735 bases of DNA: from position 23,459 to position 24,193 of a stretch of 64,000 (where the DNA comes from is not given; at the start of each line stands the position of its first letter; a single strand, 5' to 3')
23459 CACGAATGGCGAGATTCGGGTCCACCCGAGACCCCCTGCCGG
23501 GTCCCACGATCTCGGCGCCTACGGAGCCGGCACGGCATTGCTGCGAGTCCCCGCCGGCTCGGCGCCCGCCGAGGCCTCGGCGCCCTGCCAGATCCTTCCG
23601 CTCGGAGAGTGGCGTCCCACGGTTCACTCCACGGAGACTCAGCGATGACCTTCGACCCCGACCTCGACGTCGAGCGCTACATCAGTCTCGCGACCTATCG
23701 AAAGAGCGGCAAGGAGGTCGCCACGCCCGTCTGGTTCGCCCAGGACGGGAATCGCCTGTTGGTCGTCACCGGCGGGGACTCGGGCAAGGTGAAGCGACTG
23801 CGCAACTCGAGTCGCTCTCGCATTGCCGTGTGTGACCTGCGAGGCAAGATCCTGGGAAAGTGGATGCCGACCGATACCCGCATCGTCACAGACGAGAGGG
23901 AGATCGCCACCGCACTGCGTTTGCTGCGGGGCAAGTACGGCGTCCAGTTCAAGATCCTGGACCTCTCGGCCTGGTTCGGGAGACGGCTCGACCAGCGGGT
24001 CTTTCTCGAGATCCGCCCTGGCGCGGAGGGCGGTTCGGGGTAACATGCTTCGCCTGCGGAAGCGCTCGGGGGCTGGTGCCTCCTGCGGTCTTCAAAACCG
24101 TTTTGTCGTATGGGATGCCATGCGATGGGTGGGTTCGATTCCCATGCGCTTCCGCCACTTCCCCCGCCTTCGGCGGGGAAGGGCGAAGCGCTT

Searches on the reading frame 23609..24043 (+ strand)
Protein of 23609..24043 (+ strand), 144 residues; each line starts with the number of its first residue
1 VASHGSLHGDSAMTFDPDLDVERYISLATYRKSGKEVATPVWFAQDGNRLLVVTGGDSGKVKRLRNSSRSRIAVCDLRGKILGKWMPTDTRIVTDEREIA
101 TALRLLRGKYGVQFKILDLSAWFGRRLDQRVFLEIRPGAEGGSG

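Call 12: search_protein_families(library=pfam, proteins=[window:23609-24043:+])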
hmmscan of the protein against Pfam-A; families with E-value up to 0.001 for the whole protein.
window:23609-24043:+ (144 aa): 1 family
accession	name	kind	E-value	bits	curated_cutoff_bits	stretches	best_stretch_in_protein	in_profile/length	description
PF01243.27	PNPOx_N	-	1.5e-07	32.2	28.1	1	23-137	13-113/120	Pyridoxamine 5'-phosphate oxidase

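Call 34: find_homologous_proteins(query=window:23609-24043:+, max_evalue=1e-10)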
Query window:23609-24043:+ (144 aa): 380 proteins with E <= 1e-10 among 453 candidates; the best 120 are listed.
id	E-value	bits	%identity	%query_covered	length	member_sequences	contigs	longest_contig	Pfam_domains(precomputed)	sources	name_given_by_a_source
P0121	3.2e-81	288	100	92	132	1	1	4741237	PF01243.28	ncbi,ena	-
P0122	2.6e-68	246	84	92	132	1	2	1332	PF01243.28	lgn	-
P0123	3.6e-62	226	83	86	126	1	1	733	PF01243.28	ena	-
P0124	1.7e-56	208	77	86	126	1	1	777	PF01243.28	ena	-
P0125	6.7e-45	170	69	82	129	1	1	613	PF01243.28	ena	-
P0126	2.7e-38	149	57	90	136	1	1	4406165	PF01243.28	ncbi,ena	-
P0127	3.4e-37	145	57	90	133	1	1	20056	PF01243.28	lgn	-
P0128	1.9e-36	143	58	88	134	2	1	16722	PF01243.28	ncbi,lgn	ncbi:MAG: PPOX class F420-dependent oxidoreductase [Acidobacteriota bacterium]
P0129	1.0e-34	137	61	81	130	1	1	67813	PF01243.28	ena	-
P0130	2.8e-34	136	58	82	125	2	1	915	PF01243.28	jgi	jgi:uncharacterized protein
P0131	1.2e-33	134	57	82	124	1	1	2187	PF01243.28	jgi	jgi:uncharacterized protein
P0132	2.5e-33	133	55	85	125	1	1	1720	PF01243.28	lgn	-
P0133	4.0e-33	132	57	82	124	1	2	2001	PF01243.28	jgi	jgi:PPOX class probable F420-dependent enzyme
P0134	6.5e-33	132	54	85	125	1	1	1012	PF01243.28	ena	-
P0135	9.1e-33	131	58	82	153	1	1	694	PF01243.28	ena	-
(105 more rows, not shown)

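Call 35: find_encoding_contigs(protein=P0122, flank=5000, max_places=4)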
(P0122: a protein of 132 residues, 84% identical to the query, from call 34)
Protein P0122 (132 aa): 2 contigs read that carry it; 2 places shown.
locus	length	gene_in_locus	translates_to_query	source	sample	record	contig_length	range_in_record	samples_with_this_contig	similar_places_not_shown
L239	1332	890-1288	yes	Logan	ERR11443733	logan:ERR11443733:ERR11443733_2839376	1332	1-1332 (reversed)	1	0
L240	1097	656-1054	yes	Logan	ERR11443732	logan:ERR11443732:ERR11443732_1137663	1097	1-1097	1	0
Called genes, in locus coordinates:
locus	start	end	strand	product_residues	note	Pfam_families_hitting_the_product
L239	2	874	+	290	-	?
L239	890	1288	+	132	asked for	PF01243:PNPOx_N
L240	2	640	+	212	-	?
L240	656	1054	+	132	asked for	PF01243:PNPOx_N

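Call 36: find_encoding_contigs(protein=P0123, flank=5000, max_places=4)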
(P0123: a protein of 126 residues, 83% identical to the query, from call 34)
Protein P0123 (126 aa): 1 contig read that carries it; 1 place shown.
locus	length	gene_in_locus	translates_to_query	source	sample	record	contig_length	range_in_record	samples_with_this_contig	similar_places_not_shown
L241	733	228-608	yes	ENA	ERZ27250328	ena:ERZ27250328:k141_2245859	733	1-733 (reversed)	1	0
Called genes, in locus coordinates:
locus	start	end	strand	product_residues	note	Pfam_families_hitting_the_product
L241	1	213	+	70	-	?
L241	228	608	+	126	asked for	PF01243:PNPOx_N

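Call 37: find_encoding_contigs(protein=P0124, flank=5000, max_places=4)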
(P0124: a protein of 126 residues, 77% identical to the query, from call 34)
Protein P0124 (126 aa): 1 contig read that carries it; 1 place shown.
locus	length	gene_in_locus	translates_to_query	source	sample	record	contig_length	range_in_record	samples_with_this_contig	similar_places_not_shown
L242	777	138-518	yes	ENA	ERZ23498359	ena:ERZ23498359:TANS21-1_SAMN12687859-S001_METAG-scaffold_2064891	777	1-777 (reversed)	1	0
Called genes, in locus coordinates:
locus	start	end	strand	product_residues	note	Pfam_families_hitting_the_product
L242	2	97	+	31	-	?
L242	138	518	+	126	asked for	PF01243:PNPOx_N (weak)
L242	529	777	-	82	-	?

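Call 40: find_encoding_contigs(protein=P0126, flank=6000, max_places=3)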
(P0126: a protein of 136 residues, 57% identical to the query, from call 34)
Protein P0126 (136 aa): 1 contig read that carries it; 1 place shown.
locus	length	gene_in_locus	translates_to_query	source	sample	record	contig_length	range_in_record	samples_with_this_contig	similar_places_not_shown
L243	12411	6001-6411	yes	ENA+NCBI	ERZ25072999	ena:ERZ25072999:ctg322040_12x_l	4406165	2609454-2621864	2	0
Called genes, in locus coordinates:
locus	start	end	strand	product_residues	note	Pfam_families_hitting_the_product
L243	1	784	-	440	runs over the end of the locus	PF01979:Amidohydro_1, PF07969:Amidohydro_3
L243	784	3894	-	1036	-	PF22643:NagA_N (faint), PF01979:Amidohydro_1, PF07969:Amidohydro_3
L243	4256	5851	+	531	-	PF13884:Peptidase_S74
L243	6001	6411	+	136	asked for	PF01243:PNPOx_N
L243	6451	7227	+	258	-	PF00378:ECH_1, PF16113:ECH_2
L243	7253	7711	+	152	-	PF01243:PNPOx_N, PF12900:Pyridox_ox_2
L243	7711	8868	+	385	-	PF02771:Acyl-CoA_dh_N, PF02770:Acyl-CoA_dh_M, PF00441:Acyl-CoA_dh_1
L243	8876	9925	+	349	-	PF02771:Acyl-CoA_dh_N, PF00441:Acyl-CoA_dh_1, PF08028:Acyl-CoA_dh_2 (weak)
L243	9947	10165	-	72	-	PF10932:DUF2783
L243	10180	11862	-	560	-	PF07992:Pyr_redox_2 (faint), PF01266:DAO (weak), PF01494:FAD_binding_3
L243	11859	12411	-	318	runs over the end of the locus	PF00753:Lactamase_B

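Call 45: find_encoding_contigs(protein=P0129, flank=5000, max_places=2)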
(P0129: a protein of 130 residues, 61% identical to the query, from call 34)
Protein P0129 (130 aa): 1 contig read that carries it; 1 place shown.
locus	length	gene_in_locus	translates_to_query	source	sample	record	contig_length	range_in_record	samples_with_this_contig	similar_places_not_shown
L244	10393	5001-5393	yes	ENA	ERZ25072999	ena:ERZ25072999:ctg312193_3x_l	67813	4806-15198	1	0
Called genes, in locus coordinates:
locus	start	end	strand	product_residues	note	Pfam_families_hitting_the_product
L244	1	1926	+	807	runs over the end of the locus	PF01315:Ald_Xan_dh_C, PF02738:MoCoBD_1, PF20256:MoCoBD_2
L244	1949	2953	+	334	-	PF00941:FAD_binding_5, PF03450:CO_deh_flav_C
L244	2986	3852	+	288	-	PF01292:Ni_hydr_CYTB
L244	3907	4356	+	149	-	-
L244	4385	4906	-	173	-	-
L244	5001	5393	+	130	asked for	PF01243:PNPOx_N (weak)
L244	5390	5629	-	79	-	PF10431:ClpB_D2-small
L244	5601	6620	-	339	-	PF00158:Sigma54_activat (faint), PF07724:AAA_2, PF07728:AAA_5 (faint), PF07724:AAA_2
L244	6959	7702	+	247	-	PF03544:TonB_C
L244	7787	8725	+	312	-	PF01261:AP_endonuc_2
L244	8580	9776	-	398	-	PF00296:Bac_luciferase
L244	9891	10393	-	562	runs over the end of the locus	PF13522:GATase_6, PF13537:GATase_7, PF00733:Asn_synthase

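Call 46: find_encoding_contigs(protein=P0128, flank=5000, max_places=2)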
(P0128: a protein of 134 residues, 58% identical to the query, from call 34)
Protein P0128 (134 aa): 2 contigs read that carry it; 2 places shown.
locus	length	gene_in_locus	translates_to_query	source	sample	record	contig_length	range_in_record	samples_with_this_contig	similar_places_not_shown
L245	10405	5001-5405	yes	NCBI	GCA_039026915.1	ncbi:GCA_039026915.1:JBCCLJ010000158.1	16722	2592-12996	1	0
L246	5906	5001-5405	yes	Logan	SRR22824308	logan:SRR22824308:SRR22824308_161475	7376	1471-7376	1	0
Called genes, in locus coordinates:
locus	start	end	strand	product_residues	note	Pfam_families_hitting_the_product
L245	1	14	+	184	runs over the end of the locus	PF00440:TetR_N, PF16859:TetR_C_11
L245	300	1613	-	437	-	PF01979:Amidohydro_1, PF07969:Amidohydro_3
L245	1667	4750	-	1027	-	PF22643:NagA_N (faint), PF01979:Amidohydro_1, PF07969:Amidohydro_3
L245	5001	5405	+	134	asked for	PF01243:PNPOx_N (weak)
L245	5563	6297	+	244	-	-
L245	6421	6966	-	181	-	-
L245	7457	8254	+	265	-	PF00378:ECH_1, PF16113:ECH_2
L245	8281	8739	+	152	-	PF16242:Pyrid_ox_like (faint), PF01243:PNPOx_N, PF12900:Pyridox_ox_2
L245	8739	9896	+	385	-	PF02771:Acyl-CoA_dh_N, PF02770:Acyl-CoA_dh_M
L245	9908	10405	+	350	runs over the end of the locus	PF00441:Acyl-CoA_dh_1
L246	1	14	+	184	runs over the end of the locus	PF00440:TetR_N, PF16859:TetR_C_11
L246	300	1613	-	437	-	PF01979:Amidohydro_1, PF07969:Amidohydro_3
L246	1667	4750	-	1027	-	PF22643:NagA_N (faint), PF01979:Amidohydro_1, PF07969:Amidohydro_3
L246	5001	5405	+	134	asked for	PF01243:PNPOx_N (weak)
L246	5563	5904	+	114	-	?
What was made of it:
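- Tried and rejected: The 57-61% relatives are not syntenic (calls 40, 45, 46).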

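Call 62: search_protein_families(library=ncbifam, max_evalue=0.001, proteins=[window:23645-24043:+])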
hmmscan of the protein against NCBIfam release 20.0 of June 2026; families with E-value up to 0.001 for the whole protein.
window:23645-24043:+ (132 aa): 3 families
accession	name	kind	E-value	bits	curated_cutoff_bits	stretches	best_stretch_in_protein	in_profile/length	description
TIGR03666.1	Rv2061_F420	subfamily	3.5e-33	114.1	84.9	1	6-126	8-127/132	PPOX class F420-dependent oxidoreductase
TIGR03618.1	Rv1155_F420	subfamily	2.2e-06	27.9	79.05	1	11-101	9-101/127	TIGR03618 family F420-dependent PPOX class oxidoreductase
TIGR03667.1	Rv3369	hypoth_equivalog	7.8e-06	25.8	125.3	1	7-61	11-65/130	TIGR03667 family PPOX class F420-dependent oxidoreductase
